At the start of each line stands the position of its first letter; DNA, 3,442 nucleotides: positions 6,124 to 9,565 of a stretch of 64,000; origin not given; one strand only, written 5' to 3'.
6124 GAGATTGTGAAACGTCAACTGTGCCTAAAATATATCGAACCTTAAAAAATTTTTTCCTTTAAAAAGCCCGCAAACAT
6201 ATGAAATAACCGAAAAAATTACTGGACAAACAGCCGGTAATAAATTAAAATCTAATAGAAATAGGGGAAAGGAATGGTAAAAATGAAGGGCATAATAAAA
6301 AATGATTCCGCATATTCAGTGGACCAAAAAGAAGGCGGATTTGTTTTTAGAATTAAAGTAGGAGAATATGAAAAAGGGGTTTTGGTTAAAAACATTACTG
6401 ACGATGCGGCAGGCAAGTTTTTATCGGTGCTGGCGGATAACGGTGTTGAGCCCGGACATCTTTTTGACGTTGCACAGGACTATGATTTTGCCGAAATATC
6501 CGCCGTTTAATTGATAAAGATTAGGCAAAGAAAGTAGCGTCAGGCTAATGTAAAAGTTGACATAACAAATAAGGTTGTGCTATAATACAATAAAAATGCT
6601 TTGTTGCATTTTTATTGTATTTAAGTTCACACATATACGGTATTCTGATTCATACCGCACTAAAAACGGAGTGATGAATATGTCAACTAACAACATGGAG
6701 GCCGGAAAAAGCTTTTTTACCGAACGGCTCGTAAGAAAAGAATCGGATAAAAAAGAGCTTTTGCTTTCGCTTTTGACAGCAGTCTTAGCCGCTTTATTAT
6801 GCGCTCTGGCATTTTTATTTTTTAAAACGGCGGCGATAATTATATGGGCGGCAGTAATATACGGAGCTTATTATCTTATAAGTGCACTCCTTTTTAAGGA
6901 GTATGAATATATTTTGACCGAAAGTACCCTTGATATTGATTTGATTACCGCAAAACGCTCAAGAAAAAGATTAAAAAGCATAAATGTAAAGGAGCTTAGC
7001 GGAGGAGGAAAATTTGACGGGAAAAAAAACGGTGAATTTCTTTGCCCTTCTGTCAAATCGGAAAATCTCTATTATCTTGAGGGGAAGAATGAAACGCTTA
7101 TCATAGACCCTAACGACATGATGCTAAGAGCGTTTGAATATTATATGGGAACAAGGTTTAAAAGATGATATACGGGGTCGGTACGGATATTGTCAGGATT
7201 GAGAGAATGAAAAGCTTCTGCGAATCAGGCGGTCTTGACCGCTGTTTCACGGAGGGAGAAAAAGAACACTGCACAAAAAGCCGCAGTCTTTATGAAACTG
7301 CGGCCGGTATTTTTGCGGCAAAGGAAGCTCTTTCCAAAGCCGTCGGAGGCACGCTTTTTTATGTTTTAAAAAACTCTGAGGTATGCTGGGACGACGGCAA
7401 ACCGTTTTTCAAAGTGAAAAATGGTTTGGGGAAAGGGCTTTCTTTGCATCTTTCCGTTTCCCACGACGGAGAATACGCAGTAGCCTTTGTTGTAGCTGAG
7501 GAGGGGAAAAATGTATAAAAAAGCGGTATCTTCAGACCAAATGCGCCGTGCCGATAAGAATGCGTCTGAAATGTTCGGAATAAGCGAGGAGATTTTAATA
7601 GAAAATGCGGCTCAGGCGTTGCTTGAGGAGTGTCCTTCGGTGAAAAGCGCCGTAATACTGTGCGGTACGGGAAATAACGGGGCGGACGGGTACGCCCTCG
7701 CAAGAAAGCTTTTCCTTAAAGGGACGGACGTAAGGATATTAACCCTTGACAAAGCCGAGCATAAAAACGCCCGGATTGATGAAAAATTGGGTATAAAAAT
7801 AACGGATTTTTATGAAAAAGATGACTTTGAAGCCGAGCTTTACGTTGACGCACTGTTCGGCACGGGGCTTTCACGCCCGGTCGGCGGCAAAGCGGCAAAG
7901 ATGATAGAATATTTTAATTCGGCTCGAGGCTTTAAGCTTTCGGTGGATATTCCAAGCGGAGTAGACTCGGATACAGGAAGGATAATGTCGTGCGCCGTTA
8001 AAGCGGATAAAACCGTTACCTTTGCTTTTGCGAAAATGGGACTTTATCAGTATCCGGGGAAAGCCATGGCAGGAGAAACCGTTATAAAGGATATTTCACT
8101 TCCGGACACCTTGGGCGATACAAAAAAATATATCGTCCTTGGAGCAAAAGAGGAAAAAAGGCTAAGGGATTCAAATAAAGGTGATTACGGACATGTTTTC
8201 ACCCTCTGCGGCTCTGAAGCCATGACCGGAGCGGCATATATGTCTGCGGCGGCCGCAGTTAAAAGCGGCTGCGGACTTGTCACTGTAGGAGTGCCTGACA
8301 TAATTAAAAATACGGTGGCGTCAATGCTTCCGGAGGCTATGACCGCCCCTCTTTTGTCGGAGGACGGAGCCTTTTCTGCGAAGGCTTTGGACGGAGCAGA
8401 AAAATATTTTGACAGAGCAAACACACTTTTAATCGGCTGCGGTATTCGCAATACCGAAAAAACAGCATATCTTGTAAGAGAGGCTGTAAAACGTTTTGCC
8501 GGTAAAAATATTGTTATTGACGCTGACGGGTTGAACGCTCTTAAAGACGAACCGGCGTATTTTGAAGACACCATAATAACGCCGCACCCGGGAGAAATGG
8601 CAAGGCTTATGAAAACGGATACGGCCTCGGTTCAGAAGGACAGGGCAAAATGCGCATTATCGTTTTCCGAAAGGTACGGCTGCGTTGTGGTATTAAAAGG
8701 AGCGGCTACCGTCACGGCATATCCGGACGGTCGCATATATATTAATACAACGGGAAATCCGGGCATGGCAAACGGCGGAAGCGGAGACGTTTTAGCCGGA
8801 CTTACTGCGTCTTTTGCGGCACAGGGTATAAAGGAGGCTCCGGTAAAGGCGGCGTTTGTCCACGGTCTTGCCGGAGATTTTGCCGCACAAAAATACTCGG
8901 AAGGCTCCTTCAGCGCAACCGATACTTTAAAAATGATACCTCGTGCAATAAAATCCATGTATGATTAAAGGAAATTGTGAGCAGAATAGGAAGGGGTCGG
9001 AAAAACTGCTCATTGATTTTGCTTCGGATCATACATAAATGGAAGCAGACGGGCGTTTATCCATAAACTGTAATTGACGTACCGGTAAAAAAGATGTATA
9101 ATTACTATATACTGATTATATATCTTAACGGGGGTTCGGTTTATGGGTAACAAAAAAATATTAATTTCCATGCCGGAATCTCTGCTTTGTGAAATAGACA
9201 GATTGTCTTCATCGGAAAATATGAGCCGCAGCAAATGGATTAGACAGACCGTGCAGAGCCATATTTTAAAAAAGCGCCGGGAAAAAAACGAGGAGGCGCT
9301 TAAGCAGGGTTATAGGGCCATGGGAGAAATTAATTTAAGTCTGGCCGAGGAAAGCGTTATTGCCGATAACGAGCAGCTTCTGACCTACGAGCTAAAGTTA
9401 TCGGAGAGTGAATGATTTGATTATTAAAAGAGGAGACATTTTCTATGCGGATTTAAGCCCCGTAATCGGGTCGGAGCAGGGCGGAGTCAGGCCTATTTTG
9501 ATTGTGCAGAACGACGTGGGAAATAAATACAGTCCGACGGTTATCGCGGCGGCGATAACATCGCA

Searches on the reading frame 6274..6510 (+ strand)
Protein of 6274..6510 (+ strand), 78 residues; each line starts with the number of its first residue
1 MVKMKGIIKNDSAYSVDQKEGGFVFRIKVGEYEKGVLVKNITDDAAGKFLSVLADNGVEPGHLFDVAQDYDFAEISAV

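Call 51: search_protein_families(library=pfam, max_evalue=0.01, proteins=[window:6274-6510:+])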
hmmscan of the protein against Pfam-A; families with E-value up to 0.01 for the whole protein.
window:6274-6510:+ (78 aa): 1 family
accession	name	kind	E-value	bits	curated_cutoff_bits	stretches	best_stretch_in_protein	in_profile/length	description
PF20124.4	DUF6514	-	0.0029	18.2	23.9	1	25-70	39-91/94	Family of unknown function (DUF6514)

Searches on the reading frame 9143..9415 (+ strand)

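Call 51: search_protein_families(library=pfam, max_evalue=0.01, proteins=[window:9143-9415:+])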
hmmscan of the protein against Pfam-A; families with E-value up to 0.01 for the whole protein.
window:9143-9415:+ (90 aa): 2 families
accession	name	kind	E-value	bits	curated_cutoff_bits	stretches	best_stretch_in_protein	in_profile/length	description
PF15919.11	HicB_lk_antitox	-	0.0038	17.8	27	1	4-35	90-121/123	HicB_like antitoxin of bacterial toxin-antitoxin system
PF01402.27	RHH_1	-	0.0081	16.5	20.5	0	8-39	4-35/39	Ribbon-helix-helix protein, copG family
